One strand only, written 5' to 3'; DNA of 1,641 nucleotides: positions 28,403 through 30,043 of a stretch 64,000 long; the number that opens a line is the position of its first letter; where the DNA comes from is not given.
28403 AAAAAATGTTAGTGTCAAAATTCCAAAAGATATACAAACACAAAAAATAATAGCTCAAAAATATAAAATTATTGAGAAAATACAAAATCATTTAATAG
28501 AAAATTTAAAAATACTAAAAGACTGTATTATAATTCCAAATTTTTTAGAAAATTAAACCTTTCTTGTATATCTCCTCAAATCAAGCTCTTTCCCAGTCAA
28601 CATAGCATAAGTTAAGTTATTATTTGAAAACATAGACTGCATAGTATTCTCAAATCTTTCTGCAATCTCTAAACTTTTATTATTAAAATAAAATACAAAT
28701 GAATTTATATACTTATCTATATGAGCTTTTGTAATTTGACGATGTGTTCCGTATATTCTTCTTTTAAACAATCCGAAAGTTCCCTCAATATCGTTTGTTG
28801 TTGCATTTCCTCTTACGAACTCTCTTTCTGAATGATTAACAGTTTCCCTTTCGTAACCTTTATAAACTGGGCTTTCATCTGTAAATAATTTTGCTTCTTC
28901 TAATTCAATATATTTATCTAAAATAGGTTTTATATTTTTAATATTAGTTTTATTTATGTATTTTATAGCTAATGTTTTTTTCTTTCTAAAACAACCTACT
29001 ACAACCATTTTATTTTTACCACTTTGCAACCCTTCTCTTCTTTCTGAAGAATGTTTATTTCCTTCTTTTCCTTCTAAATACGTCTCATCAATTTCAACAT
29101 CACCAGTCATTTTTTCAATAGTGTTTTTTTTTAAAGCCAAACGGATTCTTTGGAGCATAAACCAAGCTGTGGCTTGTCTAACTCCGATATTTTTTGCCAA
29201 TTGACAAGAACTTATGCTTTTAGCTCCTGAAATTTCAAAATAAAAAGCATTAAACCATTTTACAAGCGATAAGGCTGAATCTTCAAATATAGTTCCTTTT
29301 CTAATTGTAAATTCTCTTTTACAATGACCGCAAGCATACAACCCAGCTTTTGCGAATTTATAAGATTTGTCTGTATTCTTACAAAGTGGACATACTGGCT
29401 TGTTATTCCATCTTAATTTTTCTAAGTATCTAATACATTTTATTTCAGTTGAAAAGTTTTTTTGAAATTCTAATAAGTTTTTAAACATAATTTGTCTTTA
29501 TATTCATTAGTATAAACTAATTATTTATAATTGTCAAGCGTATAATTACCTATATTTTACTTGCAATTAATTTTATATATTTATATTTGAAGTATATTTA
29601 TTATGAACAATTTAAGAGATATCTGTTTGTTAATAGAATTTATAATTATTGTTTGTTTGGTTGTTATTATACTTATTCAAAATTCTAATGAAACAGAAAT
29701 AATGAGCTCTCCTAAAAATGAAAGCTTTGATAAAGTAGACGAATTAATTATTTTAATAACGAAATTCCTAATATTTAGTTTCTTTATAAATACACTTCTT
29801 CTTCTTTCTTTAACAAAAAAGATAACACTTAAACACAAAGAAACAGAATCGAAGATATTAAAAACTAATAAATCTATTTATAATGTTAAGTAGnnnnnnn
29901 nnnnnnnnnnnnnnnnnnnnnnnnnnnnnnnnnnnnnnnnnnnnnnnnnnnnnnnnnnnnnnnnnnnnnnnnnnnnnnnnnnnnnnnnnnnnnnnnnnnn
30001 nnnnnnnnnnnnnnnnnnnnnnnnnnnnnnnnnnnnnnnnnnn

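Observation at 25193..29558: Complete IS1595-family transposon with terminal IRs and 8-bp target duplication, carrying an RM system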

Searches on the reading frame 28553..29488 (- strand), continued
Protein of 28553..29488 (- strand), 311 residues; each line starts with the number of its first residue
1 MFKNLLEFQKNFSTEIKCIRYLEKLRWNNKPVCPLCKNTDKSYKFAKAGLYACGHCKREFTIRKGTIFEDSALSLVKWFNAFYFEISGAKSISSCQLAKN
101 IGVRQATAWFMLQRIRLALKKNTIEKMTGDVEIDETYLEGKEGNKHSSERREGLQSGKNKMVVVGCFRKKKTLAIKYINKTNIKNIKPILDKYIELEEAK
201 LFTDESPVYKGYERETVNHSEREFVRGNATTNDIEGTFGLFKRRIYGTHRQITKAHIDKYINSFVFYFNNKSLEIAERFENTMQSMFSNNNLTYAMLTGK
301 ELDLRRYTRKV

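Call 52: search_dna_similar(query=window:28556-29488:-, collection=phages, mode=protein, max_rows=12)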
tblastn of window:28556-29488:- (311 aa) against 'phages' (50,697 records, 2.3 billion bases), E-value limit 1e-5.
Records with a match: 3; places in all: 3; records where one place covers at least 80% of the query: 2.
Best place of each record, by identity: <60% 3.
By first word of the organism name: Bacteriophage 3.
By host as written in the record: - 3.
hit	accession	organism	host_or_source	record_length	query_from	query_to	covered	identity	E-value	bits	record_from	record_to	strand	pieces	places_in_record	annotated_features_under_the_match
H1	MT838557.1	Bacteriophage sp.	human fecal samples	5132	3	284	91%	33.8%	6e-40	154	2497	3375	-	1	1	record has no annotation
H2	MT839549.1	Bacteriophage sp.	human fecal samples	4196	10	279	87%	35.0%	7e-44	165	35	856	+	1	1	record has no annotation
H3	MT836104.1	Bacteriophage sp.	human fecal samples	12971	5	108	33%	33.7%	2e-6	56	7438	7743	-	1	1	record has no annotation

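Call 53: search_dna_similar(query=window:28556-29488:-, collection=plasmids, mode=protein, max_rows=12)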
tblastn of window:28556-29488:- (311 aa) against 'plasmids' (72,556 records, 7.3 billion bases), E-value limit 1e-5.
Records with a match: 346; places in all: 491; records where one place covers at least 80% of the query: 250.
Best place of each record, by identity: <60% 346.
By first word of the organism name: Pseudosulfitobacter 30; Sinorhizobium 29; Ralstonia 18; Xanthomonas 18; Aeromonas 17; Mesorhizobium 13; Rhizobium 11; Chondrinema 11; Haloarcula 10; Bacteroides 8; and 91 more.
By predicted mobility (MOB-suite, as given by PLSDB): non-mobilizable 196; conjugative 100; mobilizable 50.
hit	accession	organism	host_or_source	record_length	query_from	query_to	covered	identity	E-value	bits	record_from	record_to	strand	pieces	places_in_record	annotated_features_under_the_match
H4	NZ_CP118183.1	Entomospira culicis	Culex pipiens,cell culture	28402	2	309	99%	38.7%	1e-55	201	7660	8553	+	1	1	IS1595 family transposase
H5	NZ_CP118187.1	Entomospira culicis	Culex pipiens,cell culture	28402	2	309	99%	38.7%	1e-55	201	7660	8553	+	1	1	IS1595 family transposase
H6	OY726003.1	Phocaeicola massiliensis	-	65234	2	266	85%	37.9%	3e-45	171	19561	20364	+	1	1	record has no annotation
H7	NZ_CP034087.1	Methylocystis rosea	cell culture,groundwater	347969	2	281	90%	34.1%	5e-44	167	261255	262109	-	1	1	IS1595 family transposase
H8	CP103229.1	Bacteroides faecis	Homo sapiens,cell culture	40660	2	287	92%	32.2%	6e-41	158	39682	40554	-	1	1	IS1595 family transposase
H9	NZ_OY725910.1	Bacteroides finegoldii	-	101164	2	273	87%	33.5%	6e-39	153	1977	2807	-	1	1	none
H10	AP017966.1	Candidatus Megaera polyxenophila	-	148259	4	271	86%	32.5%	1e-35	143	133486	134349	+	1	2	transposase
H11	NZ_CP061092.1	Roseomonas marmotae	Marmota himalayana,pure culture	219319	22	294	88%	31.8%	3e-36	145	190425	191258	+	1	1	IS1595 family transposase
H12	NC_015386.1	Treponema succinifaciens DSM 2489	colon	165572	2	270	86%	31.8%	9e-28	120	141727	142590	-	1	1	IS1595 family transposase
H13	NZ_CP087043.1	Pseudosulfitobacter pseudonitzschiae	Mediolabrus comicus,The surface ...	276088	10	294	92%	29.8%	2e-34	140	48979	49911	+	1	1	IS1595 family transposase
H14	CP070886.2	Pseudosulfitobacter pseudonitzschiae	Skeletonema costatum,The surface ...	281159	10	294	92%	29.8%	2e-34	140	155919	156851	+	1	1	IS1595 family transposase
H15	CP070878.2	Pseudosulfitobacter pseudonitzschiae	Skeletonema costatum,The surface ...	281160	10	294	92%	29.8%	2e-34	140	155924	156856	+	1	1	IS1595 family transposase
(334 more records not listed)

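Call 64: find_encoding_contigs(protein=P0003, flank=3000, max_places=4)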
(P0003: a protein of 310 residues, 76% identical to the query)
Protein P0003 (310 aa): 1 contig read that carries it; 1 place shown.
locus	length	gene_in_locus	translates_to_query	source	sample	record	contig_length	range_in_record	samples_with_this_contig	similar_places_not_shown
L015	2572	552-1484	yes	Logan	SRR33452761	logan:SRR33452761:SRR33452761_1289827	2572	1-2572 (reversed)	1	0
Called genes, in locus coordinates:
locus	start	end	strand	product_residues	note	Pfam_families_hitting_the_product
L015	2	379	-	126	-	?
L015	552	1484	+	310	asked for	PF12760:Zn_ribbon_IS1595, PF12762:DDE_Tnp_IS1595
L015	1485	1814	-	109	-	-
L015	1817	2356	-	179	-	PF06114:Peptidase_M78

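Call 65: find_encoding_contigs(protein=P0004, flank=4000, max_places=4)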
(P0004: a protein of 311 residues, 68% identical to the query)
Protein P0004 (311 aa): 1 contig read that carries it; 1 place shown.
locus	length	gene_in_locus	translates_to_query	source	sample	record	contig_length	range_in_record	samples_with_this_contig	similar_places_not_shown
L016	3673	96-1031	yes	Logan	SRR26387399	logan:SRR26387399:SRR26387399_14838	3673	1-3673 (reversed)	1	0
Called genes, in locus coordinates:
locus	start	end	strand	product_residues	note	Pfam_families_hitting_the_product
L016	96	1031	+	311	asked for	PF12760:Zn_ribbon_IS1595, PF12762:DDE_Tnp_IS1595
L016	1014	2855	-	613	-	PF13589:HATPase_c_3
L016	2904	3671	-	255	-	?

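Call 76: search_protein_families(library=phrogs, proteins=[L005:2675-3604:-, L005:1989-2672:-, L005:1087-1542:-, L005:11340-11852:-, L005:11842-12375:-, L005:12386-13111:-, L005:3755-4237:-, L005:5773-6819:+, L005:6809-7870:+, L016:1014-2855:-], max_evalue=0.00001)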
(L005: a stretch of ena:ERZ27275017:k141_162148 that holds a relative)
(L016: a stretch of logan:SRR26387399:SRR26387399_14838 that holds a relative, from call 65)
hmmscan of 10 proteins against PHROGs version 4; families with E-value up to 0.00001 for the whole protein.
L005:2675-3604:- (309 aa): 8 families
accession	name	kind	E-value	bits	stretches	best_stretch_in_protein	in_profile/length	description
phrog_1456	-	DNA, RNA and nucleotide metabolism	1e-13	52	1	13-132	7-125/365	DNA binding protein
phrog_4707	-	DNA, RNA and nucleotide metabolism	2.2e-12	48.2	1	11-87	10-85/409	replication initiation protein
phrog_270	-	DNA, RNA and nucleotide metabolism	7.6e-12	46.3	1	16-257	29-252/383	replication initiation protein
phrog_11718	-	unknown function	4.1e-10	40.9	1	11-86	4-79/105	-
phrog_27492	-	unknown function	1.4e-09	38.8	1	7-178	12-183/304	-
phrog_4221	-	DNA, RNA and nucleotide metabolism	3.3e-09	37.5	1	11-212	5-204/325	replication initiation protein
phrog_428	-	DNA, RNA and nucleotide metabolism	5.3e-09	36.7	1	7-158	79-237/455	replication initiation protein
phrog_37920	-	DNA, RNA and nucleotide metabolism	1.6e-06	28.6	1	18-86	11-79/245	HTH DNA binding protein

L005:1989-2672:- (227 aa): 0 families

L005:1087-1542:- (151 aa): 4 families
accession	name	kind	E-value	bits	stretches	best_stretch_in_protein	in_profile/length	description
phrog_1682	-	DNA, RNA and nucleotide metabolism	2.2e-26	94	1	1-145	1-140/387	RusA-like Holliday junction resolvase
phrog_21721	-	DNA, RNA and nucleotide metabolism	3.3e-17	63.8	1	41-150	22-131/265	RusA-like Holliday junction resolvase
phrog_33948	-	unknown function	1.8e-16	61.2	1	19-147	3-124/280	-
phrog_14238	-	DNA, RNA and nucleotide metabolism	3.6e-08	34.1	1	38-128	26-115/311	RusA-like Holliday junction resolvase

L005:11340-11852:- (170 aa): 0 families

L005:11842-12375:- (177 aa): 0 families

L005:12386-13111:- (241 aa): 11 families
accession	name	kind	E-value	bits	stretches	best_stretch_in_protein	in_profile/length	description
phrog_67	-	other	2.6e-54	186.5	1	1-238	122-345/743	DNA methyltransferase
phrog_498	-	other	4.8e-31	108.9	1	17-238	218-422/633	DNA methyltransferase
phrog_18293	-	other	6.9e-22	78.6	1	145-239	16-110/119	methyltransferase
phrog_3008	-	other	3e-20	73.5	1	168-238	143-213/244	DNA methyltransferase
phrog_6025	-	other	7.8e-16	59.2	1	4-102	13-114/192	DNA methyltransferase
phrog_8769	-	other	8.8e-15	55.3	1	189-238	6-55/71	methyltransferase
phrog_12862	-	unknown function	2.1e-10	41.7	1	2-71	2-64/149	-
phrog_23085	-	unknown function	1.1e-09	39.1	1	165-238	32-107/138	-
phrog_23148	-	unknown function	9.7e-09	36.5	1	171-237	81-147/165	-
phrog_6952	-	other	1.3e-06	29.4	1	175-238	114-177/181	DNA methyltransferase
phrog_11619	-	other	1.5e-06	28.8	1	6-71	71-137/186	DNA methyltransferase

L005:3755-4237:- (160 aa): 2 families
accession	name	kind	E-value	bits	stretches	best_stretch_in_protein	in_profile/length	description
phrog_1281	-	unknown function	4.1e-26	92.9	1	4-143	9-151/195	-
phrog_10390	-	unknown function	3.6e-19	70.4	1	7-145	153-294/299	-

L005:5773-6819:+ (348 aa): 3 families
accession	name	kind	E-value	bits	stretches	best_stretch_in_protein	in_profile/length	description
phrog_116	-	other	2.5e-43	149.5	1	3-344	209-489/779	DNA methyltransferase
phrog_363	-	other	7.8e-19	69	1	5-173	57-212/327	DNA methyltransferase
phrog_36001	-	unknown function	5.5e-07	29.2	0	106-174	498-560/715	-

L005:6809-7870:+ (353 aa): 3 families
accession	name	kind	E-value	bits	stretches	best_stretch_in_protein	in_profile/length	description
phrog_15103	-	unknown function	4.3e-10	40.5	1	236-328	180-267/280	-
phrog_119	-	DNA, RNA and nucleotide metabolism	2.8e-06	27.4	1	230-336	174-275/443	HNH endonuclease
phrog_144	-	DNA, RNA and nucleotide metabolism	4.4e-06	27.5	1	245-327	70-150/175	HNH endonuclease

L016:1014-2855:- (613 aa): 0 families

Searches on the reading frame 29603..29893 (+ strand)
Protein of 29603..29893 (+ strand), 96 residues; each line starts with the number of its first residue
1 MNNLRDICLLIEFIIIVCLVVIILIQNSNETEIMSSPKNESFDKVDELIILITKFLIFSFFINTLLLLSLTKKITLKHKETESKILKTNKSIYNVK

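Call 10: search_protein_families(library=ncbifam, proteins=[window:29603-29893:+], max_evalue=0.01)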
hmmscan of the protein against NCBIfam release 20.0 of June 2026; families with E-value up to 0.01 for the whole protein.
window:29603-29893:+ (96 aa): 2 families
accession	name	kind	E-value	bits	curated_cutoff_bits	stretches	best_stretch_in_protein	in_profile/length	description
NF005167.0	PRK06638.2-2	equivalog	0.00017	21.4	137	1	9-86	94-171/176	NADH-quinone oxidoreductase subunit J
NF033218.1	anchor_AmaP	equivalog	0.0075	16.1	55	1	1-92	1-94/166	alkaline shock response membrane anchor protein AmaP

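Call 18: find_encoding_contigs(protein=window:29603-29893:+, flank=6000, max_places=10)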
Protein window:29603-29893:+ (96 aa): 2 contigs read that carry it; 1 place shown.
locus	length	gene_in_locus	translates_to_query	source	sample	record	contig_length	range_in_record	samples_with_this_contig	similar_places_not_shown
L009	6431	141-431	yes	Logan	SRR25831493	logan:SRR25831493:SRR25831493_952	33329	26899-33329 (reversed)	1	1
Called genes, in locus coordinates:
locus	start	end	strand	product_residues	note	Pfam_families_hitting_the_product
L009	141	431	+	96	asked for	-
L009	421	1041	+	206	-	-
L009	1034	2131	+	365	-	PF01098:FTSW_RODA_SPOVE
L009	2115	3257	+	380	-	PF03033:Glyco_transf_28, PF04101:Glyco_tran_28_C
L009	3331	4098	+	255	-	PF00406:ADK, PF13207:AAA_17, PF05191:ADK_lid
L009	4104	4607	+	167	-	-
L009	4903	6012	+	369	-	PF01926:MMR_HSR1, PF02421:FeoB_N (weak), PF06071:YchF-GTPase_C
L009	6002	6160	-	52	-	-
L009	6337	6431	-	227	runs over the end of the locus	PF03070:TENA_THI-4, PF14518:Haem_oxygenas_2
